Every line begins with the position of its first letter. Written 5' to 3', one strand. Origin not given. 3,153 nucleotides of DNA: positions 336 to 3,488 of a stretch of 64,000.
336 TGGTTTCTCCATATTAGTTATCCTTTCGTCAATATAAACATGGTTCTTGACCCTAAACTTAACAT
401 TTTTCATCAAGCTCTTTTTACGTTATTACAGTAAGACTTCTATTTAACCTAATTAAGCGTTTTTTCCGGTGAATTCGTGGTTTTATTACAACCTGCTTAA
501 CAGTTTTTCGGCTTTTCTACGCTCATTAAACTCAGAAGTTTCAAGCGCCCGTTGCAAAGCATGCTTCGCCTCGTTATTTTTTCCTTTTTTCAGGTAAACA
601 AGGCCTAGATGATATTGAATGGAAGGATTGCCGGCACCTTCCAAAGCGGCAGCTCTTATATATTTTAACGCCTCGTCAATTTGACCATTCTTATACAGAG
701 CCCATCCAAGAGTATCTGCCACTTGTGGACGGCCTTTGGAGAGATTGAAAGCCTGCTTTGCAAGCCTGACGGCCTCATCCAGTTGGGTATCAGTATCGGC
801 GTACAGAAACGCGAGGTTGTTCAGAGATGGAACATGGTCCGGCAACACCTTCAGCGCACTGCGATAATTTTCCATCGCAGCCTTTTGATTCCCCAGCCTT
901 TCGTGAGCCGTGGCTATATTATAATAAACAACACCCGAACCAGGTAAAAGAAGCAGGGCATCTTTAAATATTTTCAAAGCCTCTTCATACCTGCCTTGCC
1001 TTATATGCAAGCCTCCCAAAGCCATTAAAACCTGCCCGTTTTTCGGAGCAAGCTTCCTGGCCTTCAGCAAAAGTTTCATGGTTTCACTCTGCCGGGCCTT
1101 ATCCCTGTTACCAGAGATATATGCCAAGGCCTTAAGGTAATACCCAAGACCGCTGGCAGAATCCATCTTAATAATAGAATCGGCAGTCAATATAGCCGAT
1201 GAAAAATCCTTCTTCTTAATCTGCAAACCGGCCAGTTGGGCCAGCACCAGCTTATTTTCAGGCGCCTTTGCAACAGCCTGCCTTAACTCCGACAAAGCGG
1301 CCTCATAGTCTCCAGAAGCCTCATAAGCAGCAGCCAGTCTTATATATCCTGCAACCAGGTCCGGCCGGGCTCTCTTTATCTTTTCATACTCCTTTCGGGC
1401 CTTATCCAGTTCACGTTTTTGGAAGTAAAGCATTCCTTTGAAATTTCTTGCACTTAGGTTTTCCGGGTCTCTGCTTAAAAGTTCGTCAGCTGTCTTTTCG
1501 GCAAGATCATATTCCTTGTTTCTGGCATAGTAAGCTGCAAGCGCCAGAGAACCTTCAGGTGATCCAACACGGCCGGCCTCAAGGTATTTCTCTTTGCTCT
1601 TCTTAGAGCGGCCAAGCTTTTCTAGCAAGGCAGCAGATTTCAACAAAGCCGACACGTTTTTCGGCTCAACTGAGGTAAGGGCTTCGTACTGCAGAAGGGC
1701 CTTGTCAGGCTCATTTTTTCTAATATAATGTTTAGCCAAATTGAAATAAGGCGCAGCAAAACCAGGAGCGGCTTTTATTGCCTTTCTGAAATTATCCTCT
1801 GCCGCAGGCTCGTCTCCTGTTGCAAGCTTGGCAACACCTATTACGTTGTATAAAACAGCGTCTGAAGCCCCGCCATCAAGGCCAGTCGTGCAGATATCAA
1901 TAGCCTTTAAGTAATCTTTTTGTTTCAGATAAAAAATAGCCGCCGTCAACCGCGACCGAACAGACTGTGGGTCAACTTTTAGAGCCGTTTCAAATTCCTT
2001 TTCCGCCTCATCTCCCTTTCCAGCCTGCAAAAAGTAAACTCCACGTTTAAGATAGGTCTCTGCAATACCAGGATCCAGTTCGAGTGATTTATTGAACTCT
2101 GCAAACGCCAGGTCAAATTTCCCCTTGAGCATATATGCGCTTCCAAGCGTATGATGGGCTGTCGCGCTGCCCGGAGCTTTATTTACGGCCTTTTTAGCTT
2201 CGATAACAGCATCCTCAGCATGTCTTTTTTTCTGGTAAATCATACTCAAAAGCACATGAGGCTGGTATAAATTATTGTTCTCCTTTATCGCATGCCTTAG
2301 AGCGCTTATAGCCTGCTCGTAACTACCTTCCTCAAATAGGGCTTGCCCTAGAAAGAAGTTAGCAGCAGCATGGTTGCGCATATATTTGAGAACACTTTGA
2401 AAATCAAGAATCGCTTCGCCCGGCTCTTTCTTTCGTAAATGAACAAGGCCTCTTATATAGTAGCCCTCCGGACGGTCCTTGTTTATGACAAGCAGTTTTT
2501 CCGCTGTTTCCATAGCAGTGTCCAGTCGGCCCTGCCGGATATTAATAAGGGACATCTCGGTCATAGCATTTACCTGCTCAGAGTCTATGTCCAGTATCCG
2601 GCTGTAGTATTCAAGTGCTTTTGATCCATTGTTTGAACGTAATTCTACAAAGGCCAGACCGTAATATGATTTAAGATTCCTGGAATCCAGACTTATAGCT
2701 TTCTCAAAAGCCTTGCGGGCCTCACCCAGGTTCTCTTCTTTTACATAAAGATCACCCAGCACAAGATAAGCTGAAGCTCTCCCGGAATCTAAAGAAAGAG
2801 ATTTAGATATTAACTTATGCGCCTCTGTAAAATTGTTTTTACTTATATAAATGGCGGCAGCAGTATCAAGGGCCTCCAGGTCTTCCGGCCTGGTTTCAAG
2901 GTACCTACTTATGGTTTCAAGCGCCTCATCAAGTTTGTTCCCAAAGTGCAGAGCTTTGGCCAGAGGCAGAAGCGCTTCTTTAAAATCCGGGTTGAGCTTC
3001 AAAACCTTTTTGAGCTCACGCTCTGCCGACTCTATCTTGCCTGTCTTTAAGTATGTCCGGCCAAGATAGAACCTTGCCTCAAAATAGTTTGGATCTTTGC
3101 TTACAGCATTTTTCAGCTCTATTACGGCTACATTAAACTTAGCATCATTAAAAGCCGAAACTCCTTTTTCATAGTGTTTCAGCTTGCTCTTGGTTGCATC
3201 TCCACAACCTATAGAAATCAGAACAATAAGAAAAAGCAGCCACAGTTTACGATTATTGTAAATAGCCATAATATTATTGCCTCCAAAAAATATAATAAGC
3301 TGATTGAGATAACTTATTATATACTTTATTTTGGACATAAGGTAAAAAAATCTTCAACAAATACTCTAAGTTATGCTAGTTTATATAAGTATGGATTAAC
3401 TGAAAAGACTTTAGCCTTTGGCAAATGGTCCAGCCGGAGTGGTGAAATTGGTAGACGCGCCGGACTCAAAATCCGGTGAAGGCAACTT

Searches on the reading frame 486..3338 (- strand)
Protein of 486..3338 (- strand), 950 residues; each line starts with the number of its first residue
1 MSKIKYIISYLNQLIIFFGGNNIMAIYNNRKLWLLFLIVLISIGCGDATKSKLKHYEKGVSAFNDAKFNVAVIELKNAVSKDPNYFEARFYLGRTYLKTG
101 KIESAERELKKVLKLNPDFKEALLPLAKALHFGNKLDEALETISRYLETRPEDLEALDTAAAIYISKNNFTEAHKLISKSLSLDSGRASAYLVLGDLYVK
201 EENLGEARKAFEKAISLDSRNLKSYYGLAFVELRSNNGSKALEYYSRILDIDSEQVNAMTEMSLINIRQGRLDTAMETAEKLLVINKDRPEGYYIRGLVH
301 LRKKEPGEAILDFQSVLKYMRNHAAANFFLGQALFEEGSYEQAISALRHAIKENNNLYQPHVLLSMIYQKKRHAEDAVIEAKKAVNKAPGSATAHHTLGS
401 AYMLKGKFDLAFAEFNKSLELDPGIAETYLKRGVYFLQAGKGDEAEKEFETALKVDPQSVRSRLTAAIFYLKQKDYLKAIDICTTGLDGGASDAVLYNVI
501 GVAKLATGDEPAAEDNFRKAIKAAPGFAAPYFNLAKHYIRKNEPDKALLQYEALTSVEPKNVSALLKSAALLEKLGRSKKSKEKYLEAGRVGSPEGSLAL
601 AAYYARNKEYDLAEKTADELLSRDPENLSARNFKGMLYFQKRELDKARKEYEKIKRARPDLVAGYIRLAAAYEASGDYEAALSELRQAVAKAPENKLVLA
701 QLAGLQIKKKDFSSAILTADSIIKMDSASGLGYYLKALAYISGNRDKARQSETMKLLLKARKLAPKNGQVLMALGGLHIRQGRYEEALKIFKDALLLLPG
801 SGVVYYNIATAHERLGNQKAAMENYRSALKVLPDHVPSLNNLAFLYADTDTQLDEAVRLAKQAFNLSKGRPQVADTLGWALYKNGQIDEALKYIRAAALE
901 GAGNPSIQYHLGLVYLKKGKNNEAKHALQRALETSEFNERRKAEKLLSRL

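Call 67: search_protein_families(library=pfam, proteins=[window:486-3338:-], max_evalue=0.01)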
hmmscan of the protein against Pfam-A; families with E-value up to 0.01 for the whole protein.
window:486-3338:- (950 aa): 37 families (the best 25 are shown)
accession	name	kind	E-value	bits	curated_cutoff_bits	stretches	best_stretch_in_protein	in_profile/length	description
PF07719.23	TPR_2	-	1.5e-85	274.8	27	10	392-424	1-33/34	Tetratricopeptide repeat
PF14559.12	TPR_19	-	1.6e-77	256.2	25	12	674-726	3-55/68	Tetratricopeptide repeat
PF13432.12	TPR_16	-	1.2e-68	227.5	32.7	9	599-660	2-63/65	Tetratricopeptide repeat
PF13181.12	TPR_8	-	1.3e-63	206.2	25.7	6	188-220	1-33/34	Tetratricopeptide repeat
PF00515.34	TPR_1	-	4.4e-63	207.1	27.8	6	804-835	3-34/34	Tetratricopeptide repeat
PF13428.12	TPR_14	-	2.6e-59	191.9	23.5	4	663-703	2-42/44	Tetratricopeptide repeat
PF13431.12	TPR_17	-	1.9e-53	174.7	24.4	1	76-106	3-33/34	Tetratricopeptide repeat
PF13424.12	TPR_12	-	1e-51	173.4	30.1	4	770-832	5-75/77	Tetratricopeptide repeat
PF13414.12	TPR_11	-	3.2e-44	148.8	26.8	4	195-231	1-37/42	TPR repeat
PF12895.13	ANAPC3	-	1.2e-36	125.3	27.2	5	269-349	2-81/82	Anaphase-promoting complex, cyclosome, subunit 3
PF13371.12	TPR_9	-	4e-34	116.9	35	2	775-834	2-61/73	Tetratricopeptide repeat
PF23914.1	TPR_CcmH_CycH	-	5.1e-34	117.8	42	3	75-176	39-143/158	Cytochrome c-type biogenesis protein H TPR domain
PF25063.1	ARM_TT21_C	-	2.4e-26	93.4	35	2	99-252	34-194/209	Tetratricopeptide repeat protein 21 C-terminal ARM domain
PF13174.12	TPR_6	-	7.1e-23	80.1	26.3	0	87-118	1-32/33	Tetratricopeptide repeat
PF25062.1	ARM_TT21_N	-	2.7e-22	80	40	4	80-274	21-220/222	Tetratricopeptide repeat protein 21 N-terminal ARM repeat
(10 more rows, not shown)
